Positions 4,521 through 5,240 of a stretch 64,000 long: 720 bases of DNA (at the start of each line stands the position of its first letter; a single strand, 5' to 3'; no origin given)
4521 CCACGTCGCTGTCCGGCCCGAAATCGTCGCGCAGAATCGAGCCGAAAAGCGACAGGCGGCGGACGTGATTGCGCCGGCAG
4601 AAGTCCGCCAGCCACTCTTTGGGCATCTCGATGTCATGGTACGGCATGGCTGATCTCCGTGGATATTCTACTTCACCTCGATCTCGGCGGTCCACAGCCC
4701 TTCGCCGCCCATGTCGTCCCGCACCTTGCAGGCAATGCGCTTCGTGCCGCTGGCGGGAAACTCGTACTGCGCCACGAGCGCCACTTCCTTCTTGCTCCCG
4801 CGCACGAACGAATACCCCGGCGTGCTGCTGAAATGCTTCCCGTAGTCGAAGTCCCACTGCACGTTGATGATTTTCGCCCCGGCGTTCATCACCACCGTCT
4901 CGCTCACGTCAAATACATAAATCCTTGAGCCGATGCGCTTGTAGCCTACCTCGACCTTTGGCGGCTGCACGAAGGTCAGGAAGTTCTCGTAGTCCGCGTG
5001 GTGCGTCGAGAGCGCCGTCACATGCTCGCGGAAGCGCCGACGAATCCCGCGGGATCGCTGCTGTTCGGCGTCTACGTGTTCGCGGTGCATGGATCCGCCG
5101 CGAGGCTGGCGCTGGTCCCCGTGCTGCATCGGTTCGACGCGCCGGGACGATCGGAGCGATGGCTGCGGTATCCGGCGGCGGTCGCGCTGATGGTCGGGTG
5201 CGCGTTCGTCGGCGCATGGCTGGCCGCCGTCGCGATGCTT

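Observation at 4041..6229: Two tandem tripartite cassettes (small PKD-like protein, MNT, HepT) with a mosaic gene-conversion tract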

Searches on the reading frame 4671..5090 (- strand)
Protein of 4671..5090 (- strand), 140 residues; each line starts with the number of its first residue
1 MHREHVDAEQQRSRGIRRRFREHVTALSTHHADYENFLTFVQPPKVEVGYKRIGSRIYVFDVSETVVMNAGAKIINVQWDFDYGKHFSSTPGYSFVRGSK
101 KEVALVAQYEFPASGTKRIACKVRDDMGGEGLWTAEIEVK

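Call 8: find_homologous_proteins(query=window:4671-5090:-, max_evalue=0.001)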
Query seq(140 aa) (140 aa): 134 proteins with E <= 0.001 among 138 candidates; the best 120 are listed.
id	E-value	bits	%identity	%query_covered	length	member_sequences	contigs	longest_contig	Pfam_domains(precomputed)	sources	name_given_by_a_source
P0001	1.9e-68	247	91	86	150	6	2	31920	-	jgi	jgi:hypothetical protein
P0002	7.4e-67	242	88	87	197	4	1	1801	-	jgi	-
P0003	1.5e-64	234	87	86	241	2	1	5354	-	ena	-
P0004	2.2e-63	230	86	87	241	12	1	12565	-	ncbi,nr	ncbi:MAG: hypothetical protein CO096_18090 [Armatimonadetes bacterium CG_4_9_14_3_um_filter_66_14]|n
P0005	3.0e-63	230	85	87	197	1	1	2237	-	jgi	jgi:hypothetical protein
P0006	3.7e-63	230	87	87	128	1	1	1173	-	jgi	-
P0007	1.4e-62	228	84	86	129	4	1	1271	-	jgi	-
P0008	8.1e-62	225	83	86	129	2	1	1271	-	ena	-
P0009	1.3e-61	225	83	87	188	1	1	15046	-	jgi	jgi:hypothetical protein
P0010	1.1e-60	222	81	86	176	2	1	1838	-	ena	-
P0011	1.5e-60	221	83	86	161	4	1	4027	-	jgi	-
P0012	1.6e-60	221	82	87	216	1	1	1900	-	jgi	-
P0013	1.8e-60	221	85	84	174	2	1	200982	-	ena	-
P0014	2.3e-60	221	79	86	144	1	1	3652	-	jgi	jgi:hypothetical protein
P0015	2.6e-60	221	82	86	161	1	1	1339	-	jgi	-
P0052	3.0e-54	201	74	86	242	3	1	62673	-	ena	-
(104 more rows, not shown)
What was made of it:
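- There are 134 protein homologues at 48-91% identity (call 8).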

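Call 10: find_encoding_contigs(protein=P0052, flank=6000, max_places=3)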
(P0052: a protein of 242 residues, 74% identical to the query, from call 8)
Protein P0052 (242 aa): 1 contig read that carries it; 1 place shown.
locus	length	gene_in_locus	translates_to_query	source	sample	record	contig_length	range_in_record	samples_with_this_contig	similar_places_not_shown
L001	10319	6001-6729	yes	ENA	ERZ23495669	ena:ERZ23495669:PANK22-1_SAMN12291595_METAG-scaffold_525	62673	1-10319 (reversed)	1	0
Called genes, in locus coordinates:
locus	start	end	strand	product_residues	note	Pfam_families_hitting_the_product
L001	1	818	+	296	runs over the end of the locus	PF01145:Band_7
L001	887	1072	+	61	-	PF09838:DUF2065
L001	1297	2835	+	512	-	PF00089:Trypsin, PF13365:Trypsin_2, PF13180:PDZ_2, PF17820:PDZ_6 (weak), PF00595:PDZ, PF13180:PDZ_2 (weak), PF17820:PDZ_6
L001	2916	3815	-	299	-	PF00702:Hydrolase, PF12710:HAD, PF08282:Hydrolase_3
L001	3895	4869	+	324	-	PF06414:Zeta_toxin (weak), PF01715:IPPT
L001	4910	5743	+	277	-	PF01555:N6_N4_Mtase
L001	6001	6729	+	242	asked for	-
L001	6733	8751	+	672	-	PF04851:ResIII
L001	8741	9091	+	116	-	PF08722:Tn7_TnsA-like_N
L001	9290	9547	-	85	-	-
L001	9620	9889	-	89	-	-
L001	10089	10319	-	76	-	?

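Call 11: find_encoding_contigs(protein=P0004, flank=6000, max_places=3)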
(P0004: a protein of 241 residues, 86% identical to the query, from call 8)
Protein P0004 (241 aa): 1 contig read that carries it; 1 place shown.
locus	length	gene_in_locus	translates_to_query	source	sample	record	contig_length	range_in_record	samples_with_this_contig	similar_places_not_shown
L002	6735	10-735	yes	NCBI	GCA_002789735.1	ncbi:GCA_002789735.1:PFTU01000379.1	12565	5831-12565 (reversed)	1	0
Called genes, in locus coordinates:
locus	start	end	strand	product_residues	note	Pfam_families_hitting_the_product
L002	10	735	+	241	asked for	-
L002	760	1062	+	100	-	PF01909:NTP_transf_2, PF18765:Polbeta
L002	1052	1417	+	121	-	PF01934:HepT-like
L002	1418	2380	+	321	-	PF04851:ResIII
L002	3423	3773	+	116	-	PF27151:YagJ (faint), PF08722:Tn7_TnsA-like_N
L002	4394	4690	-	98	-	-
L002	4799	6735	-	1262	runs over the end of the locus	PF19543:GH123_N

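Call 18: find_related_loci(query=A1, collection=genome_contigs, flank=6000)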
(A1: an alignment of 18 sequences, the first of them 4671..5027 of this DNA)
Query A1 (119 aa) in genome_contigs; peptide patterns used: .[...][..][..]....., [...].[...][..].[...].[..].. (x = any residue, [..] = any of these).
158 stretches matched a pattern; 124 encode a relative of the query (tblastn E <= 1e-3); the best 80 are kept; 80 distinct loci.
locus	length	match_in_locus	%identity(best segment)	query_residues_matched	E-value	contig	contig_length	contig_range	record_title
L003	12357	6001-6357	88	1-119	7e-72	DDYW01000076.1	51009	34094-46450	MAG TPA_asm: Candidatus Hydrogenedentes bacterium UBA2224 UBA2224_contig_31297, whole genome shotgun sequence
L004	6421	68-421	91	1-118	9e-72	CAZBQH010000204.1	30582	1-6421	MAG TPA_asm: uncultured Nitrospiraceae bacterium isolate SRP067234_co1_57 genome assembly, contig: k99_887684, whole gen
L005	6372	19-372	91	1-118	3e-71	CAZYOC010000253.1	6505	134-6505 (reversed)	MAG TPA_asm: uncultured bacterium isolate SRP141376_co4_309 genome assembly, contig: NODE_19137_length_6505_cov_7.304961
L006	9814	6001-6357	86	1-119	3e-67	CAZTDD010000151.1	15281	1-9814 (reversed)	MAG TPA_asm: uncultured bacterium isolate SRP141376_co1_272 genome assembly, contig: NODE_7742_length_15281_cov_8.414226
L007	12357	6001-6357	83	1-119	9e-67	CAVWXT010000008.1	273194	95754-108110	MAG: uncultured Planctomycetaceae bacterium isolate MFD03726.bin.2.145 genome assembly, contig: contig_20428, whole geno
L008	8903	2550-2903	86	1-118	6e-67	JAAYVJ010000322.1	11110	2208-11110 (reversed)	MAG: Planctomycetota bacterium isolate AS27yjCOA_53 43190_AS27, whole genome shotgun sequence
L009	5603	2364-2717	85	1-118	1e-66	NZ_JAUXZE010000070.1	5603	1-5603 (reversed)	MAG: Tabrizicola sp. isolate C18_maxbin.019 C18_k141_167148, whole genome shotgun sequence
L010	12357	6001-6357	84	1-119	8e-66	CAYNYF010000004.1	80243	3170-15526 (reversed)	MAG TPA_asm: uncultured Planctomycetaceae bacterium isolate SRP214966_co5_363 genome assembly, contig: NODE_99_length_80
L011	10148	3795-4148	84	1-118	3e-65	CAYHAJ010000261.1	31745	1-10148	MAG TPA_asm: uncultured Pirellulales bacterium isolate ERP119294_co2_505 genome assembly, contig: k141_1487438, whole ge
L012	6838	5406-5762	80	1-119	4e-65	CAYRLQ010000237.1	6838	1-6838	MAG TPA_asm: uncultured Nitrospiraceae bacterium isolate binchicken_co100_346 genome assembly, contig: NODE_17919_length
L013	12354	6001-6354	82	1-118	7e-65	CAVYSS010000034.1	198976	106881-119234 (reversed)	MAG: uncultured Acidobacteriota bacterium isolate MFD05580.bin.1.119 genome assembly, contig: contig_39797, whole genome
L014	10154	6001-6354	81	1-118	5e-65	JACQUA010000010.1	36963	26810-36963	MAG: Chloroflexi bacterium isolate NC_groundwater_1425_Ag_S-0.65um_59_63 S_p65_S5_coassembly_k141_24016, whole genome sh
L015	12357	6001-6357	79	1-119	7e-65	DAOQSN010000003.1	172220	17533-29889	MAG TPA_asm: Phycisphaerae bacterium isolate AMR_MDS_1165 NODE_70_length_172220_cov_11.329672, whole genome shotgun sequ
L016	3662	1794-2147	83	1-118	5e-65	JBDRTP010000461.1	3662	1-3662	MAG: Chloroflexota bacterium isolate MEGAHIT-group-3.85 k141_773405, whole genome shotgun sequence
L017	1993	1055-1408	82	1-118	5e-66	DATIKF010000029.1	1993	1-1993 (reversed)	MAG TPA_asm: Dissulfurispiraceae bacterium isolate SMAG_U15711 k141_73381, whole genome shotgun sequence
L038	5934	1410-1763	75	1-118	1e-60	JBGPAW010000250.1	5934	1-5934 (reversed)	MAG: Phycisphaerae bacterium isolate OBJ_0618_130150_12 k141_5132538_length_5934_cov_10.0000, whole genome shotgun seque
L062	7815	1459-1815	65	1-119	6e-54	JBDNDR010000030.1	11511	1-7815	MAG: Fimbriimonadales bacterium isolate RM_bin21_OCT21 C30, whole genome shotgun sequence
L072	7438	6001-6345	67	1-115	1e-50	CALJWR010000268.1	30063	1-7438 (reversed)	MAG: uncultured Verrucomicrobiae bacterium isolate N1_Bin_METABAT__87_sub_1 genome assembly, contig: c_000003723371, who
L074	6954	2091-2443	76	1-118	2e-50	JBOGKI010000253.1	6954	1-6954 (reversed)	MAG: Terriglobia bacterium isolate SE1494_metabat2.bin.2_sub NODE_528_length_6954_cov_1.095210, whole genome shotgun seq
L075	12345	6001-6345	59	1-119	1e-44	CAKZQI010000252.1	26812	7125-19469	MAG TPA_asm: uncultured Armatimonadetes bacterium isolate SRR5214706_bin.128_CONCOCT_v1.1_MAG genome assembly, contig: E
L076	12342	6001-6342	54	6-119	2e-42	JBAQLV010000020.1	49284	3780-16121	MAG: Thermodesulfovibrionales bacterium isolate MFD12052_ilm_asm_bin15 k127_60247, whole genome shotgun sequence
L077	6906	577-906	55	10-119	4e-42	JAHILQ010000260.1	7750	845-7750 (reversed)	MAG: Nitrospinota bacterium isolate KR13_N2.mb.31 KR13_N2.mb.31_k141_362997, whole genome shotgun sequence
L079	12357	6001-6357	82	1-119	1e-68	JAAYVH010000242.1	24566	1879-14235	MAG: Chthonomonadales bacterium isolate AS27yjCOA_40 153717_AS27, whole genome shotgun sequence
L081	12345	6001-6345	57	1-119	1e-39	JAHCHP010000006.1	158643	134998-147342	MAG: Fimbriimonadia bacterium isolate TGS_ARM5 ARM5_6, whole genome shotgun sequence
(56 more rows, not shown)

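Call 23: find_encoding_contigs(protein=P0001, flank=6000, max_places=4)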
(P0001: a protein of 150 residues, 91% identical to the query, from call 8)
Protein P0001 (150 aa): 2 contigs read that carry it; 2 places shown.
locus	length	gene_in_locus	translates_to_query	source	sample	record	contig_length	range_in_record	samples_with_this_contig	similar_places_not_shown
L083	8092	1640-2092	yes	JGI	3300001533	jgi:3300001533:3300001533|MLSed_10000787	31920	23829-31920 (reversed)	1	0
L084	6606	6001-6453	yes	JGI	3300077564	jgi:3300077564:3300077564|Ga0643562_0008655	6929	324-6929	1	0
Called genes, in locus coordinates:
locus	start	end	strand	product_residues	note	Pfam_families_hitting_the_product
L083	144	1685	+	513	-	PF01555:N6_N4_Mtase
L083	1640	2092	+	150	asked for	-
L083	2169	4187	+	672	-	PF04851:ResIII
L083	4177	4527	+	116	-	PF27151:YagJ (weak), PF08722:Tn7_TnsA-like_N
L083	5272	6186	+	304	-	PF14338:Mrr_N, PF04471:Mrr_cat, PF22722:NA-iREase1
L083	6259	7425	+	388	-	-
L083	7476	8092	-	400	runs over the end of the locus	PF04326:SLFN_AlbA_2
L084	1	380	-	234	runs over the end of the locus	?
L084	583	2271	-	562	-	PF01120:Alpha_L_fucos, PF00754:F5_F8_type_C, PF22633:F5_F8_type_C_2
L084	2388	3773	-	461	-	PF00884:Sulfatase, PF02995:DUF229 (weak), PF16347:SGSH_C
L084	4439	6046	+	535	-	PF01555:N6_N4_Mtase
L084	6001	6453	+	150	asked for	-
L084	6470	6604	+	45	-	?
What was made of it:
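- Their contexts are N6_N4_Mtase, then the homologue, then ResIII, then TnsA_N (calls 10, 23), or the homologue, MNT, HepT, ResIII, TnsA_N (call 11).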

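Call 32: search_protein_families(library=pfam, proteins=[L007:4450-6360:+, L007:6385-6687:+, L007:6677-7042:+, L007:7043-9061:+, L007:9051-9401:+], max_evalue=0.01)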
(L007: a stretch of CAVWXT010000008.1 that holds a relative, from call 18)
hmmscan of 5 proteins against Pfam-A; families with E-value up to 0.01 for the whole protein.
L007:4450-6360:+ (636 aa): 1 family
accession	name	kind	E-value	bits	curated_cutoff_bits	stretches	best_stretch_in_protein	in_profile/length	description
PF01555.25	N6_N4_Mtase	-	1.1e-44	153.4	26.7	1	115-368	1-219/221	DNA methylase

L007:6385-6687:+ (100 aa): 3 families
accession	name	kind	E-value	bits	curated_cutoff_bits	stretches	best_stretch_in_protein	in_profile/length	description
PF01909.29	NTP_transf_2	-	2.4e-16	60.3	21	1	11-94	4-90/93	Nucleotidyltransferase domain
PF18765.7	Polbeta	-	9e-13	48.6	26.9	1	20-99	12-89/93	Polymerase beta, Nucleotidyltransferase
PF22600.2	MTPAP-like_central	-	0.0045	17.5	27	1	6-63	24-78/139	Poly(A) RNA polymerase, mitochondrial-like, central palm domain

L007:6677-7042:+ (121 aa): 1 family
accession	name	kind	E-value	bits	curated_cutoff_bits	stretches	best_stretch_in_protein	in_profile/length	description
PF01934.22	HepT-like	-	2.3e-27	95.5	23.5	1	14-109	1-119/120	Ribonuclease HepT-like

L007:7043-9061:+ (672 aa): 2 families
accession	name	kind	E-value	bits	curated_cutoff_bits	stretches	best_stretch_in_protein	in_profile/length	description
PF04851.21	ResIII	-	3.7e-12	46.9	22.5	1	50-233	6-164/164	Type III restriction enzyme, res subunit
PF18766.7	SWI2_SNF2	-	2.9e-05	24.3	26.7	1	164-277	92-203/221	SWI2/SNF2 ATPase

L007:9051-9401:+ (116 aa): 1 family
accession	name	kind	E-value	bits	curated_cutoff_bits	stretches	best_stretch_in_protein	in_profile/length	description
PF08722.17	Tn7_TnsA-like_N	-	6.6e-14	52.7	26.5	1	38-114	2-84/85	TnsA-like endonuclease N terminal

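Call 33: search_protein_families(library=padloc, proteins=[L007:4450-6360:+, L007:6385-6687:+, L007:6677-7042:+, L007:7043-9061:+, L007:9051-9401:+], max_evalue=0.001)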
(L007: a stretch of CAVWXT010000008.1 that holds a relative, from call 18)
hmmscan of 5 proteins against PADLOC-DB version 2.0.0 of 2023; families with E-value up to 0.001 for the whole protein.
L007:4450-6360:+ (636 aa): 53 families (the best 25 are shown)
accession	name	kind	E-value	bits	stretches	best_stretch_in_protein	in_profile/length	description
PDLC03339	MTase_II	-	8e-62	207.2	1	96-378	4-277/399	Type II methyltransferase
PDLC03300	MTase_II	-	1.9e-55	186.1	3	125-242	64-175/302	Type II methyltransferase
PDLC03633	MTase_III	-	1e-47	161.2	1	91-440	73-427/616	Type III methyltransferase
PDLC03354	MTase_II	-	2.4e-46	156.6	2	95-268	60-241/425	Type II methyltransferase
PDLC03299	MTase_II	-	2.8e-43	146.5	1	94-374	13-259/296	Type II methyltransferase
PDLC03371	MTase_II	-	5.9e-41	138.7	1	96-375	11-255/260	Type II methyltransferase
PDLC03636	MTase_III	-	5.8e-39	132.3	2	91-234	42-177/575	Type III methyltransferase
PDLC03635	MTase_III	-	3.6e-35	119.8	2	103-260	226-377/708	Type III methyltransferase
PDLC03216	MTase_II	-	3.3e-33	113.2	2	93-242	9-162/364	Type II methyltransferase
PDLC03644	MTase_III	-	8.8e-33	111.8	2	76-282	17-235/542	Type III methyltransferase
PDLC03638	MTase_III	-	3.9e-30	102.8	2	112-286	400-565/816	Type III methyltransferase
PDLC03738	oMTase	-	8.4e-30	101.7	2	94-243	19-173/376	orphan methyltransferase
PDLC03265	MTase_II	-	3e-28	97.2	2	100-236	29-154/333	Type II methyltransferase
PDLC03320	MTase_II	-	2.9e-27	93.6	1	99-377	36-279/289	Type II methyltransferase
PDLC03641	MTase_III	-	1.7e-25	87.7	2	96-296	105-326/657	Type III methyltransferase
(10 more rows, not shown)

L007:6385-6687:+ (100 aa): 7 families
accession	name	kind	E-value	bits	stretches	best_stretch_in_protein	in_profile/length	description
PDLC04905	PDC-S09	-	3.2e-29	99.2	1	1-99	1-100/101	-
PDLC04902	PDC-S09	-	2.8e-25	86.5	1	1-96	1-94/97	-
PDLC04904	PDC-S09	-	1.7e-20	71.1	1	5-87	9-89/104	-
PDLC04906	PDC-S09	-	1.9e-18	64.7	1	14-93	17-94/98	-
PDLC04903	PDC-S09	-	3.2e-06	25.4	1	20-48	25-53/108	-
PDLC04907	PDC-S09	-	4.5e-05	21.5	1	11-62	17-68/114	-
PDLC04368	PDC-M05A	-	0.00049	18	1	21-74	107-157/201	-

L007:6677-7042:+ (121 aa): 0 families

L007:7043-9061:+ (672 aa): 6 families
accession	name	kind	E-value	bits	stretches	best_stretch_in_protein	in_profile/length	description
PDLC03648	REase_III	-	9e-14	48.5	1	181-435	120-356/871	Type III restriction enzyme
PDLC03649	REase_III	-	2.9e-08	30.1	1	389-432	494-537/973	Type III restriction enzyme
PDLC03647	REase_III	-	8e-08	28.9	1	388-433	505-550/989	Type III restriction enzyme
PDLC03659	mREase_IV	-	5.1e-07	26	1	353-439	474-559/945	Type IV methyl-directed restriction enzyme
PDLC03658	mREase_IV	-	7.3e-06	22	1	331-435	450-547/953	Type IV methyl-directed restriction enzyme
PDLC03042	REase_I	-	0.00038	15.9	1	363-434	761-831/1170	Type I restriction enzyme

L007:9051-9401:+ (116 aa): 1 family
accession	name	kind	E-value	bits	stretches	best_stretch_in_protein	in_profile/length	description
PDLC03648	REase_III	-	3.1e-10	36.8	1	14-108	738-830/871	Type III restriction enzyme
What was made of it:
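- Operon type (calls 32, 33).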

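Call 41: predict_structure(alignment_id=A1)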
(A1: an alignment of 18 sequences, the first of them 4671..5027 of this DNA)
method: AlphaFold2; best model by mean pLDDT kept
length: 119 residues; sequences in the alignment: 18
mean_pLDDT: 80.1   pTM: 0.70
mean pLDDT of the five models: 80.1, 80.0, 79.0, 75.0, 39.1
residues with pLDDT >= 90: 52; 70-90: 40; 50-70: 13; < 50: 14
segments of 3 or more residues with pLDDT < 50: 1-7, 9-15
pLDDT, mean of each block of 10 residues (from residue 1): 43 51 89 95 83 90 81 65 89 94 89 94
secondary structure, 60 per line:
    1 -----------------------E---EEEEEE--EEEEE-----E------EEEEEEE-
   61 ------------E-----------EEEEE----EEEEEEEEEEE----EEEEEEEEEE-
elements in order: E28-33 E36-40 E53-59 E85-89 E94-104 E109-118
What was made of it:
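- Copy 2 is cut inside the fold (call 41).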
